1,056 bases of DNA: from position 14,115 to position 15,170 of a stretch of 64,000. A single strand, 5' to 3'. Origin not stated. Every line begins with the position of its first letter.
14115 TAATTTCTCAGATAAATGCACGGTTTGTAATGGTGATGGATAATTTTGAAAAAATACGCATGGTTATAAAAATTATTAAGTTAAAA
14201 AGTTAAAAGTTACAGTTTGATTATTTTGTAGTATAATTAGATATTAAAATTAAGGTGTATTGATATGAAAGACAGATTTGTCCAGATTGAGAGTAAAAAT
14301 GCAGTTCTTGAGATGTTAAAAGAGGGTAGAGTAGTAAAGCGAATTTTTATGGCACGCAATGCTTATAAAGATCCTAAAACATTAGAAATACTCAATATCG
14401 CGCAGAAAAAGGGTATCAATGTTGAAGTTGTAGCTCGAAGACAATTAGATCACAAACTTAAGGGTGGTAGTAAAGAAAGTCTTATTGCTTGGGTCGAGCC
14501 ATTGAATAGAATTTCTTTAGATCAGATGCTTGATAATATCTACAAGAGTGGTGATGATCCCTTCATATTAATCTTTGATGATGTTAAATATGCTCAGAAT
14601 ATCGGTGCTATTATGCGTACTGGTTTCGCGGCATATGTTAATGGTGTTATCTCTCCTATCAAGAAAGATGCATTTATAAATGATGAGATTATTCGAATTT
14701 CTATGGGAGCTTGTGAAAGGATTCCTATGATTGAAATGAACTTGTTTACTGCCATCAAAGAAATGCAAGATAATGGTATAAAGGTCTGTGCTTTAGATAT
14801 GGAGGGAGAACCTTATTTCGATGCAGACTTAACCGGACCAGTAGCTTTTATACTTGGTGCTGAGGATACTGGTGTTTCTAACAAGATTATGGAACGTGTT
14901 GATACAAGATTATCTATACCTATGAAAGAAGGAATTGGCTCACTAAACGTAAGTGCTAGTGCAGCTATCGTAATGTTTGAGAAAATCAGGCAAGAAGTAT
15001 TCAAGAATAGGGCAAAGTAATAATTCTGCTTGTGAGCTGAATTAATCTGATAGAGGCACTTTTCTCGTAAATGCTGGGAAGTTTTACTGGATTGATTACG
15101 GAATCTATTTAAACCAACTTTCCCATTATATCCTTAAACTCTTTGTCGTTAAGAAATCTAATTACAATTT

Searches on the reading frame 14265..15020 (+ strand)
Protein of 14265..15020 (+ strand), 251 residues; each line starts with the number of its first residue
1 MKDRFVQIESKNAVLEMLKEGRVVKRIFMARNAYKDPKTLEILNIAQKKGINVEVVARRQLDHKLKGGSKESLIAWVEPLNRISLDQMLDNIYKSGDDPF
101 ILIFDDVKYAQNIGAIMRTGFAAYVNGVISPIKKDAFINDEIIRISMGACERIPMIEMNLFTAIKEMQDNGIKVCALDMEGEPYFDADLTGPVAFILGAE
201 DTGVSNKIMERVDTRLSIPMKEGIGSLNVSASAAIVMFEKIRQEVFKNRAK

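Call 87: find_homologous_proteins(query=window:14265-15020:+, max_evalue=1e-40)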
Query window:14265-15020:+ (251 aa): 109 proteins with E <= 1e-40 among 630 candidates.
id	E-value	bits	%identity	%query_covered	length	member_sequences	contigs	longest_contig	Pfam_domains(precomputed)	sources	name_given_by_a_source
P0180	2.5e-156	536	98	100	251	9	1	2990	PF08032.18,PF00588.25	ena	-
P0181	9.8e-96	338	63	98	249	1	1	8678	PF08032.18,PF00588.25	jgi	-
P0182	3.9e-95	336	63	98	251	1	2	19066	PF08032.18,PF00588.25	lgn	-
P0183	2.1e-93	331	60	99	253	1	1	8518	PF08032.18,PF00588.25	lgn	-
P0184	3.5e-93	330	59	100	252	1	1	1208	PF08032.18,PF00588.25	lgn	-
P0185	1.2e-92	328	61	97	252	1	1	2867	PF08032.18,PF00588.25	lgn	-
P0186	9.3e-92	325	59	98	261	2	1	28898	PF08032.18,PF00588.25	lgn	-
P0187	1.6e-85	305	58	99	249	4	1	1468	PF08032.18,PF00588.25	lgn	-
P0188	2.1e-85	304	56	98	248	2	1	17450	PF08032.18,PF00588.25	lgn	-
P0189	5.5e-85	303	60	98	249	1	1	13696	PF08032.18,PF00588.25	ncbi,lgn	-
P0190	6.8e-85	303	57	97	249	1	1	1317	PF08032.18,PF00588.25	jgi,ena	-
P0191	7.8e-85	303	60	98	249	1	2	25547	PF08032.18,PF00588.25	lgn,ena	-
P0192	8.0e-85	303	55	97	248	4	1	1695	PF08032.18,PF00588.25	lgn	-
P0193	1.2e-84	302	57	98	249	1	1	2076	PF08032.18,PF00588.25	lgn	-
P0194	1.4e-84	302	60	97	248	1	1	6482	PF08032.18,PF00588.25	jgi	jgi:23S rRNA (guanosine2251-2'-O)-methyltransferase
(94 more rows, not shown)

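Call 88: find_encoding_contigs(protein=P0180, flank=3000, max_places=2)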
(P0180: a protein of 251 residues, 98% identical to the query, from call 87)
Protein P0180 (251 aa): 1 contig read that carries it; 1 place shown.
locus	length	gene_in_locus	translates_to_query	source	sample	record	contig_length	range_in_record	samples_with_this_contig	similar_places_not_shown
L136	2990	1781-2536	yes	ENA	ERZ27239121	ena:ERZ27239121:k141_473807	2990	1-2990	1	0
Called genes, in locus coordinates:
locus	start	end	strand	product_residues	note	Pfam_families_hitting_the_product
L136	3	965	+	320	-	?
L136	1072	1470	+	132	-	PF01016:Ribosomal_L27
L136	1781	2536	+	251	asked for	PF08032:SpoU_sub_bind (weak), PF00588:SpoU_methylase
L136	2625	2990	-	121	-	?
